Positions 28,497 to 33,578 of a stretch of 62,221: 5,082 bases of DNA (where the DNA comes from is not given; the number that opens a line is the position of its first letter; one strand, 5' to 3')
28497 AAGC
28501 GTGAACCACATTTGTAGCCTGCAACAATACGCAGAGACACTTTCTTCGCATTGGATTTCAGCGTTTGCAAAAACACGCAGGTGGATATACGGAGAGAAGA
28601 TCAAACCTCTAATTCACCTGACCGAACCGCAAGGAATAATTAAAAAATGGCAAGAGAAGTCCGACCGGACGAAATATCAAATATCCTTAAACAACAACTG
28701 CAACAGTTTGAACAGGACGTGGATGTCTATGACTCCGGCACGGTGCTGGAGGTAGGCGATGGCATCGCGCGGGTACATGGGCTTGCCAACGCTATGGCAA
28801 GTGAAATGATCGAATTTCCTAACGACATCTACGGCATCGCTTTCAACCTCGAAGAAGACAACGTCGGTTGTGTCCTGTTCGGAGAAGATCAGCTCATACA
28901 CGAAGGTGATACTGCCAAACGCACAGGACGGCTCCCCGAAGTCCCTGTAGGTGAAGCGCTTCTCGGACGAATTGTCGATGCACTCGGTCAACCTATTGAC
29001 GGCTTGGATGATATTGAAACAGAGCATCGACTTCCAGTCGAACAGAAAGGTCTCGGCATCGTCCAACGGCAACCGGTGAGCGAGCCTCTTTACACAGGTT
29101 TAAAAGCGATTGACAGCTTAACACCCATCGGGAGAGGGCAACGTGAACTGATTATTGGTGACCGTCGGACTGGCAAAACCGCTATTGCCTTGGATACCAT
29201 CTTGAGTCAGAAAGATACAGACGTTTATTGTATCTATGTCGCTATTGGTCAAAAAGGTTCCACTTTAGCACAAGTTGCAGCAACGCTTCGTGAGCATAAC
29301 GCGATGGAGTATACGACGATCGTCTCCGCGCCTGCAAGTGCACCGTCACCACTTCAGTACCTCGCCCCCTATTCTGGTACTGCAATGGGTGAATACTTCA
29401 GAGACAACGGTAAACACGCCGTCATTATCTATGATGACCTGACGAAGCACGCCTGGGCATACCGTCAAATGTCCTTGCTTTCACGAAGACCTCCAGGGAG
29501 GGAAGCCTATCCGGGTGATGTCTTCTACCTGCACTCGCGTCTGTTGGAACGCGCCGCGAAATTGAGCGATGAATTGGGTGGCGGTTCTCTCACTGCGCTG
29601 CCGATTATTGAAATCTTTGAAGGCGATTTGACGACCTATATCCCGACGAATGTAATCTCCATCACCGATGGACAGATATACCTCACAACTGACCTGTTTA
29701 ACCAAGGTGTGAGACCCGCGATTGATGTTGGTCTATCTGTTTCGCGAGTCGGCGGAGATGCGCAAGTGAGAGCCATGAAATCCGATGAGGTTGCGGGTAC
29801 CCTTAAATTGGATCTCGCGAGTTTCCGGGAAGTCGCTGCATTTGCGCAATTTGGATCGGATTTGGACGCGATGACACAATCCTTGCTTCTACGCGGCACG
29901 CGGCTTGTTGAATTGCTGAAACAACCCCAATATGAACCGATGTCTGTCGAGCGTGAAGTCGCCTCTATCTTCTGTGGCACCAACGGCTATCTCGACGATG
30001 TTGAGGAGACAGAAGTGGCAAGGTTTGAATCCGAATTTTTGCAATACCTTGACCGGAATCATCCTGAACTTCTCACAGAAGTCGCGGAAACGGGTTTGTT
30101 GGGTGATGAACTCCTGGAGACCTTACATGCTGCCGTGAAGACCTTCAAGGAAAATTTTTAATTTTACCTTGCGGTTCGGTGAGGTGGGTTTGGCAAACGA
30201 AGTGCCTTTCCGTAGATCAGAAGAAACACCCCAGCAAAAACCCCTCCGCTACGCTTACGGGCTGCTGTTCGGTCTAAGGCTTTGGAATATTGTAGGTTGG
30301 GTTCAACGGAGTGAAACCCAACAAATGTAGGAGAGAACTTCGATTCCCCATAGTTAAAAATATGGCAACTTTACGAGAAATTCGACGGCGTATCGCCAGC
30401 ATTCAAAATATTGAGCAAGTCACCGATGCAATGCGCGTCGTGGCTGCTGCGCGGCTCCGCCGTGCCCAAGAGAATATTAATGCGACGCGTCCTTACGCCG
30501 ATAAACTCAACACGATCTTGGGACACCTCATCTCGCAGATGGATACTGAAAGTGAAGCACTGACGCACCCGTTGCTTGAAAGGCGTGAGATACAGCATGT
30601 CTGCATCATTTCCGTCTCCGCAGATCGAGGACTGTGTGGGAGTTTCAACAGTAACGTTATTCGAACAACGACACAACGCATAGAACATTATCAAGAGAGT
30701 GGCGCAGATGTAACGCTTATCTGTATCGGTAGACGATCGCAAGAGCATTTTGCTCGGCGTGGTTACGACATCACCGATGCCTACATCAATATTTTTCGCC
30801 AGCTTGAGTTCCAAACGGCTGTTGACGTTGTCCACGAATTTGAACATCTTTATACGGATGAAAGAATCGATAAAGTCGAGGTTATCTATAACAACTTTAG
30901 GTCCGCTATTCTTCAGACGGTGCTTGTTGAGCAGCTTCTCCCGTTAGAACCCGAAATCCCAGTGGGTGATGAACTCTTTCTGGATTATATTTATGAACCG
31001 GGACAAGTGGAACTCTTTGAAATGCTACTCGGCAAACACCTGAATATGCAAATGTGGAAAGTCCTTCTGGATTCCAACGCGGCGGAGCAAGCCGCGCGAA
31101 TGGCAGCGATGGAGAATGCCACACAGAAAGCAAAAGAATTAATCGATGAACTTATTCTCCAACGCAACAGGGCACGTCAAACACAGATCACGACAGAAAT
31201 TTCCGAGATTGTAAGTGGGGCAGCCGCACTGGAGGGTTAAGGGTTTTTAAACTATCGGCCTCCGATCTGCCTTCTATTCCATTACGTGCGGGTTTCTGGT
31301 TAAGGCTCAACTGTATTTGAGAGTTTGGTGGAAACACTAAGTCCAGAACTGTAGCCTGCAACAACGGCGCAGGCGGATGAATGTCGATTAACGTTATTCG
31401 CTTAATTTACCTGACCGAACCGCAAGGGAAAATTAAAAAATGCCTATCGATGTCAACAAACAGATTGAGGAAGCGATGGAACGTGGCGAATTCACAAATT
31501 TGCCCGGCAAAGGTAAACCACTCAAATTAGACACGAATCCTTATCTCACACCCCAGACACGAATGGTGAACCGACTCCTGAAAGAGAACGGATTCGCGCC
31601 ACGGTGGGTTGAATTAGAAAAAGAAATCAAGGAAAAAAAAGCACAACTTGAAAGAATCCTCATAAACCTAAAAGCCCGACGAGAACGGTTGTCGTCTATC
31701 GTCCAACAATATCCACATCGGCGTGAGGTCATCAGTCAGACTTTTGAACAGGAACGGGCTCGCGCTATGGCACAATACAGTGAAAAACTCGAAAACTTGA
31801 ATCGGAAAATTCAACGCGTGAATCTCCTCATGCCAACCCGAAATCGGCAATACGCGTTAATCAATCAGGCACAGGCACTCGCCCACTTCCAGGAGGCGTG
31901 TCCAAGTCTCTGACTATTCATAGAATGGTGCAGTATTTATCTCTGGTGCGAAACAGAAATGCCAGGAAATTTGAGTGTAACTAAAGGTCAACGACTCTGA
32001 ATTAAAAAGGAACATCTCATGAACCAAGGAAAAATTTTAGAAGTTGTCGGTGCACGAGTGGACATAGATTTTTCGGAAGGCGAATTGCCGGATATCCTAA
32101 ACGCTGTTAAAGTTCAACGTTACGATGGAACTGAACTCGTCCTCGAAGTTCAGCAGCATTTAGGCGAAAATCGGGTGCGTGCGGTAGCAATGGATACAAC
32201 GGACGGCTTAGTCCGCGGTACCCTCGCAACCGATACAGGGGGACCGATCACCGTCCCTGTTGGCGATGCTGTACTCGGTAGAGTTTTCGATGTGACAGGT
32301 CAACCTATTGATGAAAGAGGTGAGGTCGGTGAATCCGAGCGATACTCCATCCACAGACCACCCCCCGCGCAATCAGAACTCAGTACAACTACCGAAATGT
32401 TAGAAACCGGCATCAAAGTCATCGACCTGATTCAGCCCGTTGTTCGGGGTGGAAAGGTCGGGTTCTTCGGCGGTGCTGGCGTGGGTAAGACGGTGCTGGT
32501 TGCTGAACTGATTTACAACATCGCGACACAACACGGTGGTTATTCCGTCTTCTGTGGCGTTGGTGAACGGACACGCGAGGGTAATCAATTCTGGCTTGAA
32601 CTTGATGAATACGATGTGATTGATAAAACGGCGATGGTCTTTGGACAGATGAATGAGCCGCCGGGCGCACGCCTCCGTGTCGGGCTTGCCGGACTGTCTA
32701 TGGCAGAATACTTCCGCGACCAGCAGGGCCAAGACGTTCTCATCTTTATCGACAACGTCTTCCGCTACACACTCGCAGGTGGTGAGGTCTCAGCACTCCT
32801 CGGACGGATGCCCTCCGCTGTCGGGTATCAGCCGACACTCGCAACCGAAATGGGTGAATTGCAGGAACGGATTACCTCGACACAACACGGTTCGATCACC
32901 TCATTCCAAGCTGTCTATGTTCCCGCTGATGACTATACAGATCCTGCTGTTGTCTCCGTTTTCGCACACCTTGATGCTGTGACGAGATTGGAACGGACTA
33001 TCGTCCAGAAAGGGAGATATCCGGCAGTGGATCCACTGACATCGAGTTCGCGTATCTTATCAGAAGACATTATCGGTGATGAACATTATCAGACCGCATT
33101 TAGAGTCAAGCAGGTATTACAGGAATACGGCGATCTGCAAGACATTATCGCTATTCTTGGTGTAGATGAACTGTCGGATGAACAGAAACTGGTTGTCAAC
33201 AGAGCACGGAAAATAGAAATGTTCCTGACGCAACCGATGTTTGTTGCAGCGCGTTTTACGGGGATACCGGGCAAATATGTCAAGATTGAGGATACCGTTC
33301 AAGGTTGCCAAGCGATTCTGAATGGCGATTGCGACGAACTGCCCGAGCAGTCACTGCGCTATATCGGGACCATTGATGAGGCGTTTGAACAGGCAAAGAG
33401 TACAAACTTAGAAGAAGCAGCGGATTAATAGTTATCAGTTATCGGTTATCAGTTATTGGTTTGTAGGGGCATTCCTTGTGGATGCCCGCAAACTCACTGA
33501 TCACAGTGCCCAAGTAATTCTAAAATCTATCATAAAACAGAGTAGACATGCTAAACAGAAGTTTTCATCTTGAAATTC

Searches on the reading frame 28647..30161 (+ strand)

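Call 71: search_protein_families(library=pfam, proteins=[window:28647-30161:+], max_evalue=0.00001)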
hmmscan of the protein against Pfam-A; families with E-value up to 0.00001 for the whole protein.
window:28647-30161:+ (504 aa): 3 families
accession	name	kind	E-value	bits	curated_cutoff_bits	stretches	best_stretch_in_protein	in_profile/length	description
PF00006.31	ATP-synt_ab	-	7e-81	271.4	29.5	1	151-366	1-213/213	ATP synthase alpha/beta family, nucleotide-binding domain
PF00306.32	ATP-synt_ab_C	-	3e-43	147.6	27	1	373-500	1-126/126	ATP synthase alpha/beta chain, C terminal domain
PF02874.29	ATP-synt_ab_N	-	1.3e-16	61.3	20.9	1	30-94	5-69/69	ATP synthase alpha/beta family, beta-barrel domain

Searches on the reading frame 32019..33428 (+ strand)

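Call 71: search_protein_families(library=pfam, proteins=[window:32019-33428:+], max_evalue=0.00001)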
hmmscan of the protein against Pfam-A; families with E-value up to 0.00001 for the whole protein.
window:32019-33428:+ (469 aa): 3 families
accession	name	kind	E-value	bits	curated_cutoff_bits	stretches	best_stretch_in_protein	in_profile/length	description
PF00006.31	ATP-synt_ab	-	6.3e-69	232.3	29.5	1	131-344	1-213/213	ATP synthase alpha/beta family, nucleotide-binding domain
PF02874.29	ATP-synt_ab_N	-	1.8e-16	60.9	20.9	1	6-74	1-69/69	ATP synthase alpha/beta family, beta-barrel domain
PF22919.1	ATP-synt_VA_C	-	9.3e-14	51.7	24.7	1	349-425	5-83/101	C-terminal domain of V and A type ATP synthase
